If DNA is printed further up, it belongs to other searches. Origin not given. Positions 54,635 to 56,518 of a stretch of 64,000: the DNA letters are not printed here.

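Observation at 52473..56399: Glycosyltransferase cassette flanked by 35-bp imperfect direct repeats that begin at stop codons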

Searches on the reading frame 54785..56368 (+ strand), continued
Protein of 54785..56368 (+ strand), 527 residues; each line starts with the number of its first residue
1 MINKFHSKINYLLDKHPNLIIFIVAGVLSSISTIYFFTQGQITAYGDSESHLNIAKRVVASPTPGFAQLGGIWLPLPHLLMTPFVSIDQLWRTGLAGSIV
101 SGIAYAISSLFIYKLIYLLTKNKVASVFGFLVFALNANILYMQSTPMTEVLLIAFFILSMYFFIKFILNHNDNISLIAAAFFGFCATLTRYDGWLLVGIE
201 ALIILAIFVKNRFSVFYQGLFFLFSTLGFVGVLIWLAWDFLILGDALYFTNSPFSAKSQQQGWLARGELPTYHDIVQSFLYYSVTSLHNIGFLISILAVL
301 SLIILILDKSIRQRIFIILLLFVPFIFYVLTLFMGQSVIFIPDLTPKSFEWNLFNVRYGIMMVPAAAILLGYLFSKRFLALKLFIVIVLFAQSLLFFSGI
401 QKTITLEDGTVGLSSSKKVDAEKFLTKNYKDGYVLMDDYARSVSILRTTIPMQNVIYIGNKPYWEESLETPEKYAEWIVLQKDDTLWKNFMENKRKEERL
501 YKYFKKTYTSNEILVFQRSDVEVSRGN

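Call 39: search_solved_structures(query=A4, max_evalue=0.01)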
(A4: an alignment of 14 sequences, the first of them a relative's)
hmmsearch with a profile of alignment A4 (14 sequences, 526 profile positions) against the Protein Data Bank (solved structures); distinct sequences matched with E-value up to 0.01: 0.

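Call 41: search_protein_families(library=pfam, alignment_id=A4, max_evalue=0.01)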
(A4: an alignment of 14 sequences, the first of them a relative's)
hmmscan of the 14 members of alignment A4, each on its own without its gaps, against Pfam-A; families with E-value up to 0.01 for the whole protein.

A. member 1, P0027 (527 aa): 0 families

B. families by the number of members that match (of 14 scanned): 2 families
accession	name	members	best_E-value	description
PF13231.12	PMT_2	4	3.8e-08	Dolichyl-phosphate-mannose-protein mannosyltransferase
PF02366.24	PMT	1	0.00034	Dolichyl-phosphate-mannose-protein mannosyltransferase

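Call 48: search_protein_families(library=ncbifam, proteins=[window:54785-56368:+], max_evalue=0.01)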
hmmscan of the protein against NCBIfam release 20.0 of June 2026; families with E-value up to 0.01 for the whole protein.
window:54785-56368:+ (527 aa): 0 families

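Call 49: predict_structure(alignment_id=A4)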
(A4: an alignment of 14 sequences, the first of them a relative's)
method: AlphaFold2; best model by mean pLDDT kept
length: 527 residues; sequences in the alignment: 14
mean_pLDDT: 80.5   pTM: 0.84
mean pLDDT of the five models: 80.5, 78.1, 77.7, 73.5, 62.7
residues with pLDDT >= 90: 171; 70-90: 230; 50-70: 105; < 50: 21
segments of 3 or more residues with pLDDT < 50: 62-73, 460-462, 523-527
pLDDT, mean of each block of 10 residues (from residue 1): 67 81 96 92 75 78 45 66 91 92 97 96 95 94 87 92 89 88 81 69 76 72 77 68 67 60 62 78 90 95 94 89 88 71 63 71 96 94 93 87 81 62 87 74 78 73 67 87 78 88 90 84 44
secondary structure, 60 per line:
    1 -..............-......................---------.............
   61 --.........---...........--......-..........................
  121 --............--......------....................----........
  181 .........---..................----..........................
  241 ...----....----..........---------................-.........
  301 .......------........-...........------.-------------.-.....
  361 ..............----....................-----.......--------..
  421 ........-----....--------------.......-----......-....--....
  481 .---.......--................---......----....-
elements in order: H2-15 H17-38 H48-60 H63-71 H75-85 H88-93 H95-120 H123-134 H137-142 H149-168 H173-189 H193-210 H215-243 H248-251 H256-265 H275-290 H292-307 H314-321 H323-333 H356-374 H379-398 H404-410 H419-428 E434-437 E455-458 H464-469 H471-474 E477-481 H485-491 H494-503 E504-509 E513-518 H523-526

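Call 54: fold_search(model_id=the predicted structure, library=pdb)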
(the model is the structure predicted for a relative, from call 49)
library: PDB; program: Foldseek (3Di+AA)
matches with E <= 10: 132; with E <= 0.001: 15
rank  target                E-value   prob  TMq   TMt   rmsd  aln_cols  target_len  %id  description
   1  9s6t_A                8.7e-07  1.00  0.52  0.56   7.9       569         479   13  Ternary cryo-EM structure of chicken ALG12 with Dol25-PP-GlcNAc2Man7, Dol25-P-Man, and Fab (released 2026-03-18)
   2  7zlg_A                1.0e-06  1.00  0.54  0.45   9.7       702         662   12  Cryo-EM structure of C-mannosyltransferase CeDPY19, in complex with acceptor peptide and bound to CMT2-Fab and anti-Fa (released 2023-01-11)
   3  7zli_A                1.7e-06  1.00  0.53  0.44  10.9       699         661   12  Cryo-EM structure of C-mannosyltransferase CeDPY19, in complex with Dol25-P-Man and bound to CMT2-Fab and anti-Fab nan (released 2023-01-11)
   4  6ftg_5                2.3e-06  1.00  0.56  0.47  14.1       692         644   12  Subtomogram average of OST-containing ribosome-translocon complexes from canine rough microsomal membranes (released 2018-03-21)
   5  7oci_F                2.3e-06  1.00  0.55  0.48  12.2       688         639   12  Cryo-EM structure of yeast Ost6p containing oligosaccharyltransferase complex (released 2022-02-16)
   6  7zlh_A                3.7e-06  1.00  0.54  0.46  10.0       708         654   11  Cryo-EM structure of C-mannosyltransferase CeDPY19, in apo state, bound to CMT2-Fab and anti-Fab nanobody (released 2023-01-11)
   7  6c26_A                4.6e-06  1.00  0.55  0.46  10.9       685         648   12  The Cryo-EM structure of a eukaryotic oligosaccharyl transferase complex (released 2018-01-31)
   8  6s7o_A                5.3e-06  1.00  0.56  0.47  13.2       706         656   13  Cryo-EM structure of human oligosaccharyltransferase complex OST-A (released 2019-12-18)
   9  8agb_A                5.8e-06  1.00  0.58  0.49  12.2       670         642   12  Structure of yeast oligosaccharylransferase complex with lipid-linked oligosaccharide bound (released 2022-12-07)
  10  5f15                  1.6e-05  1.00  0.56  0.55   8.5       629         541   11  Crystal Structure of ArnT from Cupriavidus metallidurans bound to Undecaprenyl phosphate (released 2016-02-17)
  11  5ezm                  4.4e-04  1.00  0.53  0.52   8.9       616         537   11  Crystal Structure of ArnT from Cupriavidus metallidurans in the apo state (released 2016-02-17)
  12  3waj                  4.4e-04  1.00  0.48  0.34  14.5       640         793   11  Crystal structure of the Archaeoglobus fulgidus oligosaccharyltransferase (O29867_ARCFU) complex with Zn and sulfate (released 2013-10-30)
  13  9s6s_A                4.4e-04  1.00  0.45  0.44  10.1       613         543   12  Ternary cryo-EM structure of human ALG9 with Dol25-PP-GlcNAc2Man6, Dol25-P-Man and Fab (released 2026-03-18)
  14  3wak                  6.8e-04  1.00  0.50  0.33  13.8       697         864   12  Crystal structure of the Archaeoglobus fulgidus oligosaccharyltransferase (O29867_ARCFU) in the apo form (released 2013-10-30)
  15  5gmy_A                9.3e-04  1.00  0.51  0.34  14.7       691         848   12  Crystal structure of the Archaeoglobus fulgidus oligosaccharyltransferase (O29867_ARCFU) tethered with an acceptor pep (released 2017-02-01)
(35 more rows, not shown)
